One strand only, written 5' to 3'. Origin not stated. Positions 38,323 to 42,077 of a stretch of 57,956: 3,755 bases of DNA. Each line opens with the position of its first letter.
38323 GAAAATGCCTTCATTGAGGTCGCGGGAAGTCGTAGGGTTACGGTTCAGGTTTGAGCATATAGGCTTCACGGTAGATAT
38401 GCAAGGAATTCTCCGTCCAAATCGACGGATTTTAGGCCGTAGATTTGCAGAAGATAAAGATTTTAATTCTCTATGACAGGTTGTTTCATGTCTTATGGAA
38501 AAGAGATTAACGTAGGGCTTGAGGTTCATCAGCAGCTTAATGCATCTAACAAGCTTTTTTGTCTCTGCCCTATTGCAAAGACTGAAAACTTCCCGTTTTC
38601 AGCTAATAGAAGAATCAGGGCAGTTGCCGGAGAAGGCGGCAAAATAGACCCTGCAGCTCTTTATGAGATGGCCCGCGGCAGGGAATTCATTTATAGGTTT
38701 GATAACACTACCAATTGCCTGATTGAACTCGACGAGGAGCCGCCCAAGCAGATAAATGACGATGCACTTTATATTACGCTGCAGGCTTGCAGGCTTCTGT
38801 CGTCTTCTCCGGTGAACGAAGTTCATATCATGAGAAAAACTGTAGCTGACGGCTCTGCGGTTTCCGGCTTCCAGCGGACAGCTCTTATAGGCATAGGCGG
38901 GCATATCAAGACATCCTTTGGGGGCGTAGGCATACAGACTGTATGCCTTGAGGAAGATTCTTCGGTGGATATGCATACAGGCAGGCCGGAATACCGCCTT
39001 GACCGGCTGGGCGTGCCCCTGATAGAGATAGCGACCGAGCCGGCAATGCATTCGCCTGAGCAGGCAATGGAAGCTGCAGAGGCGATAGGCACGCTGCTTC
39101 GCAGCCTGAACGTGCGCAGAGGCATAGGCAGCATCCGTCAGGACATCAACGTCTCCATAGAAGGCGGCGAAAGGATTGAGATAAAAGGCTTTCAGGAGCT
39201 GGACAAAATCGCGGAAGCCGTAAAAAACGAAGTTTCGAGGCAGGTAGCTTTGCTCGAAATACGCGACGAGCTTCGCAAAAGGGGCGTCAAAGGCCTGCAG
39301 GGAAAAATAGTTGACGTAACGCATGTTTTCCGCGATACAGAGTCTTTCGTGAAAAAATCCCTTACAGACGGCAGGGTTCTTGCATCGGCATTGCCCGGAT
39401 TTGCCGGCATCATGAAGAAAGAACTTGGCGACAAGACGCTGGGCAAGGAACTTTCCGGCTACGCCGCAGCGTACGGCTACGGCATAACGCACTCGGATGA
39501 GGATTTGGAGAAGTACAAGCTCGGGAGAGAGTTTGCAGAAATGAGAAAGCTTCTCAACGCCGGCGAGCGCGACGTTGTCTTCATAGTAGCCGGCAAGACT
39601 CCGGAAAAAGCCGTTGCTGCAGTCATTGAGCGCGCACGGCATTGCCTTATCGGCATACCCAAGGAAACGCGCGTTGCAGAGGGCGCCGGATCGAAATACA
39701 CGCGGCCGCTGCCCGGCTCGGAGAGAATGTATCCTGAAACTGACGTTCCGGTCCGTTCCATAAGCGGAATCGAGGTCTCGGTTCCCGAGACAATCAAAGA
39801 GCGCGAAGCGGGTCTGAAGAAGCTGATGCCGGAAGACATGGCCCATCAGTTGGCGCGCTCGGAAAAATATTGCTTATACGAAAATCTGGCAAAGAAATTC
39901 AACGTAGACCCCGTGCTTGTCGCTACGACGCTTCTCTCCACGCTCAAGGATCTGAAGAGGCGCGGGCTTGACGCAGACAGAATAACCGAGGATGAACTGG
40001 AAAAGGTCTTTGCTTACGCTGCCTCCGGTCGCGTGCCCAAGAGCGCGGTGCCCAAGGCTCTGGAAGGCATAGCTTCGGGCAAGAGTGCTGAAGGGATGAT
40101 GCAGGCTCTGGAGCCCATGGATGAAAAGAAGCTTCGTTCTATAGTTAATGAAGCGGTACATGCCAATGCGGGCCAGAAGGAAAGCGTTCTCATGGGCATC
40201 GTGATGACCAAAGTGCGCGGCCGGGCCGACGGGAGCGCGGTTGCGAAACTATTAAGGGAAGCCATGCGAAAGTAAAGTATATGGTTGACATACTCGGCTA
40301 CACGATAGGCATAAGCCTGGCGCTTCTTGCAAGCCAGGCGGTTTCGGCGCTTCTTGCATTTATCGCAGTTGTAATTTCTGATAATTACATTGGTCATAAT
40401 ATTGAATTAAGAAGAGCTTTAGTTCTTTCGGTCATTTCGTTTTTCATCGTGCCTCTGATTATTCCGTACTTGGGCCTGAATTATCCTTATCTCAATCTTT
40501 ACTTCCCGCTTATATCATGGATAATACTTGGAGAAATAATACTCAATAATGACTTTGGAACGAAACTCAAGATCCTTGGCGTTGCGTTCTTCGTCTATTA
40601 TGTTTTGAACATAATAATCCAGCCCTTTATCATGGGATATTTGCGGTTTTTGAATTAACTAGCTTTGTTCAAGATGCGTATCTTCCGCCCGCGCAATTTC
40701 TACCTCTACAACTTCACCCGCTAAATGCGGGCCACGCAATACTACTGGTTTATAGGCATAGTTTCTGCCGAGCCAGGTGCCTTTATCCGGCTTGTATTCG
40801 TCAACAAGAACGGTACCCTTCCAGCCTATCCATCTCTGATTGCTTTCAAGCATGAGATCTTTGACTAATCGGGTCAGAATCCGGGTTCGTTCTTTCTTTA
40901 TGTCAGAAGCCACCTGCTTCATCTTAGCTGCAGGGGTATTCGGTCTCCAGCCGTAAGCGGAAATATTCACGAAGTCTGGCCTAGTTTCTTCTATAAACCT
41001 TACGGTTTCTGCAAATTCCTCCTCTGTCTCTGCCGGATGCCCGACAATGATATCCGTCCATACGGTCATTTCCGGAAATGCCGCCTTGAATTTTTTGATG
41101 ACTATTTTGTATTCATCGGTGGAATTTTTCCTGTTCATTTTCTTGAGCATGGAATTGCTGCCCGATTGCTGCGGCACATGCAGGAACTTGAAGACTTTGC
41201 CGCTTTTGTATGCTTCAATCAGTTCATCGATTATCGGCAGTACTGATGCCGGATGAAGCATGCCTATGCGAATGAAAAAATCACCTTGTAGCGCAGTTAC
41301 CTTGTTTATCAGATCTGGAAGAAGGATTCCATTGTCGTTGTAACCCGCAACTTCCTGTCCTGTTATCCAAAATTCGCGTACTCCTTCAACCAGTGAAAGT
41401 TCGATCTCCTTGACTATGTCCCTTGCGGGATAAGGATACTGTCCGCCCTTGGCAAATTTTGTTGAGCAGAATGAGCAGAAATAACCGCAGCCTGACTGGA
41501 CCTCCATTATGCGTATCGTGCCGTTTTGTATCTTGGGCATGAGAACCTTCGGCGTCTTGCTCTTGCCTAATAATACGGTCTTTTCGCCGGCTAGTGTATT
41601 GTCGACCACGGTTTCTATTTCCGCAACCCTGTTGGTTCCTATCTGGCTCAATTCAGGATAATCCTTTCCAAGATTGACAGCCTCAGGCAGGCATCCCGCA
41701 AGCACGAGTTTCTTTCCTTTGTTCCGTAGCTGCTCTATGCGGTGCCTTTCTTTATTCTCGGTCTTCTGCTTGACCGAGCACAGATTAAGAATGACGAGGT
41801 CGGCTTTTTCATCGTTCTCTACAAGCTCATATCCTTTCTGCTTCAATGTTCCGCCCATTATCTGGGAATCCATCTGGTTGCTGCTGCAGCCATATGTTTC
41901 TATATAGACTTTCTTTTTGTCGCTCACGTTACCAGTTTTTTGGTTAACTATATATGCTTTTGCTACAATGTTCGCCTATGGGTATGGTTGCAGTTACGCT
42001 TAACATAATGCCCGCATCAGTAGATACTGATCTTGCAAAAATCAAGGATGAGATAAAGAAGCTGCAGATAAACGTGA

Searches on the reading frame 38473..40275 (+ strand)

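Call 22: search_protein_families(library=pfam, max_evalue=0.001, proteins=[window:38473-40275:+])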
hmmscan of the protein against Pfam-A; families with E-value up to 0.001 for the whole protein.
window:38473-40275:+ (600 aa): 3 families
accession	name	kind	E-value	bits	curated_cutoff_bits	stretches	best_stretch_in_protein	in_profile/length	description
PF02934.20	GatB_N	-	3e-47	161.6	23.4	1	13-431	2-272/277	GatB/GatE catalytic domain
PF02637.23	GatB_Yqey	-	3.9e-13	50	27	1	469-597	3-147/148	GatB domain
PF02938.19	GAD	-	6.7e-05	23.5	23.4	1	299-382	8-93/95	GAD domain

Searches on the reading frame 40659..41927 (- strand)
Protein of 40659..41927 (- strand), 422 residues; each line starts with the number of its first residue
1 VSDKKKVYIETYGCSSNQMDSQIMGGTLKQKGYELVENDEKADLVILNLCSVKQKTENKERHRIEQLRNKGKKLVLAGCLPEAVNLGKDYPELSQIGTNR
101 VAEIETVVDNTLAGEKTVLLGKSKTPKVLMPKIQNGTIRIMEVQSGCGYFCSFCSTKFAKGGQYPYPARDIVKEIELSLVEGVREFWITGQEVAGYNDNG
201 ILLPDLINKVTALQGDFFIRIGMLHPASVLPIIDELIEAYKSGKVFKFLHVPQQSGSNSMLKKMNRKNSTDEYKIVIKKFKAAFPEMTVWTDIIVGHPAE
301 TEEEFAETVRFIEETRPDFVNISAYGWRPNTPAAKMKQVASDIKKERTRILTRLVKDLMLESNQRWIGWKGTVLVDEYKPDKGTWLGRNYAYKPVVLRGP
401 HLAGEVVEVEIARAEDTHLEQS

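Call 9: search_protein_families(library=pfam, max_evalue=0.001, proteins=[window:40659-41927:-])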
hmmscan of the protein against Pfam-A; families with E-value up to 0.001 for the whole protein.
window:40659-41927:- (422 aa): 3 families
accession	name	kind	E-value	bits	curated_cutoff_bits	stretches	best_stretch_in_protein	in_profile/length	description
PF00919.26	UPF0004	-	9.4e-24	83.7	27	1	6-83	1-81/98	Uncharacterized protein family UPF0004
PF04055.27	Radical_SAM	-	1.1e-23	84.7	29.5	1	141-312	1-166/166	Radical SAM superfamily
PF01938.26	TRAM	-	4.2e-05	23.8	21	1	372-417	9-54/61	TRAM domain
